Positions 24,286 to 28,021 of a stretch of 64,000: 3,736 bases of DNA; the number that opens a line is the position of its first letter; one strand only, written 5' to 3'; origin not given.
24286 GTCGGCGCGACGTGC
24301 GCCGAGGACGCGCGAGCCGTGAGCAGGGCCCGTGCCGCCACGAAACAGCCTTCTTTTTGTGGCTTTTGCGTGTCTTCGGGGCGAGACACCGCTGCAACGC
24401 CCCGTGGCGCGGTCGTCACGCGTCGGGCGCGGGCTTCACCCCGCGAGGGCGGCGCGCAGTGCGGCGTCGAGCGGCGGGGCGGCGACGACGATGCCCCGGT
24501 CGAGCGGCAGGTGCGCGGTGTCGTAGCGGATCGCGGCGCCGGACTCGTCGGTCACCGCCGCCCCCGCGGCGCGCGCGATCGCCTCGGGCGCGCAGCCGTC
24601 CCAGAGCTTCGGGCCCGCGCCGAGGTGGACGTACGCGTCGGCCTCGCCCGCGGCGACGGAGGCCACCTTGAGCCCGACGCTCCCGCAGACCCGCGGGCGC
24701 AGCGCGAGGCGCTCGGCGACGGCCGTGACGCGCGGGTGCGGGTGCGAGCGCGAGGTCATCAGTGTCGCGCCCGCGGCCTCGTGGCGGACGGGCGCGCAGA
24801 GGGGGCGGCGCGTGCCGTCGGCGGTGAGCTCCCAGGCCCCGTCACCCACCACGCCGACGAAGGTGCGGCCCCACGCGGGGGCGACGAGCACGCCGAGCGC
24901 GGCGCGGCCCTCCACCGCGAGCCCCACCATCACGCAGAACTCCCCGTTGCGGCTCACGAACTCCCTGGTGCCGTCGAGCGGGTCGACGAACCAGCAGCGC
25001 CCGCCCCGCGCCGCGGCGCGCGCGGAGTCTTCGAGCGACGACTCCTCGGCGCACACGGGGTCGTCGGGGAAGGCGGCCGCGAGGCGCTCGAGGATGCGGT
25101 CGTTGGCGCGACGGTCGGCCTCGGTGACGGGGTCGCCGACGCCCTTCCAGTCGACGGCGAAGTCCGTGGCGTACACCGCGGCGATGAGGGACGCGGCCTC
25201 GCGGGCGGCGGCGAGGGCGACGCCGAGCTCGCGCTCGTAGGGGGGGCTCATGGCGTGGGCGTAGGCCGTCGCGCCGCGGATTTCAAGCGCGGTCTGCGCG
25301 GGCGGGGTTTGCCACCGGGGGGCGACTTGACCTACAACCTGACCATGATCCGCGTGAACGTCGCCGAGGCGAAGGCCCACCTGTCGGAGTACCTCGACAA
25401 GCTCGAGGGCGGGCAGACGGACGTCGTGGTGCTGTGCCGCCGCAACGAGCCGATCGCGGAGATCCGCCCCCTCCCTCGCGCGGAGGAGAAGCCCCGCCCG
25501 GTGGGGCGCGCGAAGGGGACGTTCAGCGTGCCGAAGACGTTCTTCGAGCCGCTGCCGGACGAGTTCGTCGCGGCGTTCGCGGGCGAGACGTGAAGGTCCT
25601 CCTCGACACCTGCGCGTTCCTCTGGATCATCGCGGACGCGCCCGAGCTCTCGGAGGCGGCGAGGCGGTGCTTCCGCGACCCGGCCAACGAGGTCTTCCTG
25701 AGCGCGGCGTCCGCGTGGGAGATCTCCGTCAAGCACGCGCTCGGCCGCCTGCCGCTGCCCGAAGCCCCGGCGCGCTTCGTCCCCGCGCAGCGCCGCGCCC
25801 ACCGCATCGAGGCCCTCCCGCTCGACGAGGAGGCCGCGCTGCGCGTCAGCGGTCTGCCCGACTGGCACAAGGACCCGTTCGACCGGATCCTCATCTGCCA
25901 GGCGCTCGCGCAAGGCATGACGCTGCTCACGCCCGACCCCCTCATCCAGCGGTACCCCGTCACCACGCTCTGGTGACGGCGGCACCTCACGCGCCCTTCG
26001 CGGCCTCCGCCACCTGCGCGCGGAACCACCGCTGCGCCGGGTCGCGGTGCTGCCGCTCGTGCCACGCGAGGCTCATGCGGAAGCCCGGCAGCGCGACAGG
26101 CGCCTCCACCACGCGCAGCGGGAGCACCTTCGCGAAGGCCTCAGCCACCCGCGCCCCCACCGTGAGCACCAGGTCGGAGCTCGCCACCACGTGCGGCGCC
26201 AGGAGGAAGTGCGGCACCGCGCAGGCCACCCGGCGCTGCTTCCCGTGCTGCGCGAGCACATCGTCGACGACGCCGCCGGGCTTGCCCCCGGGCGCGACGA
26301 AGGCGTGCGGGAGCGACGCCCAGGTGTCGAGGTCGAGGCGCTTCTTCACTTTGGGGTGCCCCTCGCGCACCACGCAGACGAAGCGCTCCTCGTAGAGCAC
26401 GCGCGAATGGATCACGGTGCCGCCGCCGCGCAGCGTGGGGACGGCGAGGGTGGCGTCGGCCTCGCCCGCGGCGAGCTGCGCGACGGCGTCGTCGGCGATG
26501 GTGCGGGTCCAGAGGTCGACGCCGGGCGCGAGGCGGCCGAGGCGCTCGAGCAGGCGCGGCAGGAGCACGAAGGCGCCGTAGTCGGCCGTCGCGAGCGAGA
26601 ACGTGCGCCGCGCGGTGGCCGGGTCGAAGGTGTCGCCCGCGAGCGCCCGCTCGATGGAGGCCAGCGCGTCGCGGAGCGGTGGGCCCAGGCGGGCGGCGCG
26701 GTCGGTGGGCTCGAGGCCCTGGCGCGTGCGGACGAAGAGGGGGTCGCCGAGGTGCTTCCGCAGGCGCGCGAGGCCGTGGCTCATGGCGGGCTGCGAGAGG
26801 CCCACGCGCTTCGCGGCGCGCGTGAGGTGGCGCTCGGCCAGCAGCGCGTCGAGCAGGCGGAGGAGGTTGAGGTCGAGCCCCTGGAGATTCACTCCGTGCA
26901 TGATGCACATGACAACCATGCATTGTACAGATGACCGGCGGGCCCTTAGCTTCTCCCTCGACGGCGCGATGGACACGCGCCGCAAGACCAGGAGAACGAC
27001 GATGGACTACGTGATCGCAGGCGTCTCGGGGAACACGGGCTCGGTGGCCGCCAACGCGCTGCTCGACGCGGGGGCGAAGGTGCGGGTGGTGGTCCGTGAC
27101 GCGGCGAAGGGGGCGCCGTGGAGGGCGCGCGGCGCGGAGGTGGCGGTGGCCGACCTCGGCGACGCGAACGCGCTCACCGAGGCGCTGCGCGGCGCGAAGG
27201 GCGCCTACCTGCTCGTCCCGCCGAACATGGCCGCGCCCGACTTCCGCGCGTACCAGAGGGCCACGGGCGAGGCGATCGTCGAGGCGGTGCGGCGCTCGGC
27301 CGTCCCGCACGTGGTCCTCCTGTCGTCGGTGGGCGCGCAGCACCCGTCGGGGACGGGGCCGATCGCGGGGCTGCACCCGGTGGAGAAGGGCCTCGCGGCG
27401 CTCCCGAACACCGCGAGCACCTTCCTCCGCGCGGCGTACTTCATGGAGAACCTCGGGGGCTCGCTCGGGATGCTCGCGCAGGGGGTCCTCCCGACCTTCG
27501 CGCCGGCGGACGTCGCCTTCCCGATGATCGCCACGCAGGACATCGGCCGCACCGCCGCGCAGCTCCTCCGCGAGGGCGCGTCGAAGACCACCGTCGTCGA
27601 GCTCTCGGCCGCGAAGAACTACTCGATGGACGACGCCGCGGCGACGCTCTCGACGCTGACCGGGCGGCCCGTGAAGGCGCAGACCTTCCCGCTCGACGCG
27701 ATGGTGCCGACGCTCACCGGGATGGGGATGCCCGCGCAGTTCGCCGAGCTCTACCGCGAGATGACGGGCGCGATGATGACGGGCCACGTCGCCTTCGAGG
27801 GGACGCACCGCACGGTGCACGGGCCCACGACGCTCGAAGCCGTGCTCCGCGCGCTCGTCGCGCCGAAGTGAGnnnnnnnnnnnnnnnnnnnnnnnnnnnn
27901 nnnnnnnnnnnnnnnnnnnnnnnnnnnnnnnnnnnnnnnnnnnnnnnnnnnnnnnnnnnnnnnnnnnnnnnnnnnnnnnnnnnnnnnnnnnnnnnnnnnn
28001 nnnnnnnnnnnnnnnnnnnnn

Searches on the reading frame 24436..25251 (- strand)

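Call 81: search_protein_families(library=pfam, proteins=[window:24436-25251:-], max_evalue=0.0001)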
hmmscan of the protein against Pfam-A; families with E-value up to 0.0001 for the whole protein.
window:24436-25251:- (271 aa): 1 family
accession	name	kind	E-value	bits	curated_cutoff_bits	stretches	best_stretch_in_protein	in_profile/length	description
PF00459.30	Inositol_P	-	1.9e-50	172.3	27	1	10-263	7-259/271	Inositol monophosphatase family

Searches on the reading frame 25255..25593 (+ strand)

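Call 81: search_protein_families(library=pfam, proteins=[window:25255-25593:+], max_evalue=0.0001)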
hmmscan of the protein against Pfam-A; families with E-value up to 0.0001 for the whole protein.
window:25255-25593:+ (112 aa): 1 family
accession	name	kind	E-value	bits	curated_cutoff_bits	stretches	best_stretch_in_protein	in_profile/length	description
PF02604.26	PhdYeFM_antitox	-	3.7e-05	23.8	29.8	1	31-70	1-39/74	Antitoxin Phd_YefM, type II toxin-antitoxin system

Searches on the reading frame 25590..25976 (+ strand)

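Call 81: search_protein_families(library=pfam, proteins=[window:25590-25976:+], max_evalue=0.0001)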
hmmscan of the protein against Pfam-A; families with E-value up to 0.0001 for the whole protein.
window:25590-25976:+ (128 aa): 1 family
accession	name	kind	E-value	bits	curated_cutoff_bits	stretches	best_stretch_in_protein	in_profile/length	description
PF01850.27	PIN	-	1.5e-12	48.7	23.6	1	3-122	1-117/120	PIN domain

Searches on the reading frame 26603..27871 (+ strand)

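Call 81: search_protein_families(library=pfam, proteins=[window:26603-27871:+], max_evalue=0.0001)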
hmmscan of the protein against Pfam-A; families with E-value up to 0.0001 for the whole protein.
window:26603-27871:+ (422 aa): 3 families
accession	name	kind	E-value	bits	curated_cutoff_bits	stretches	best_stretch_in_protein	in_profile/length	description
PF05368.20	NmrA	-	5e-23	82.6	27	1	137-385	6-265/298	NmrA-like family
PF13460.12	NAD_binding_10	-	6.9e-12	46.1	27.2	1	140-248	1-104/184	NAD(P)H-binding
PF01370.27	Epimerase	-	1.1e-05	25.4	20.9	1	137-243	2-116/240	NAD dependent epimerase/dehydratase family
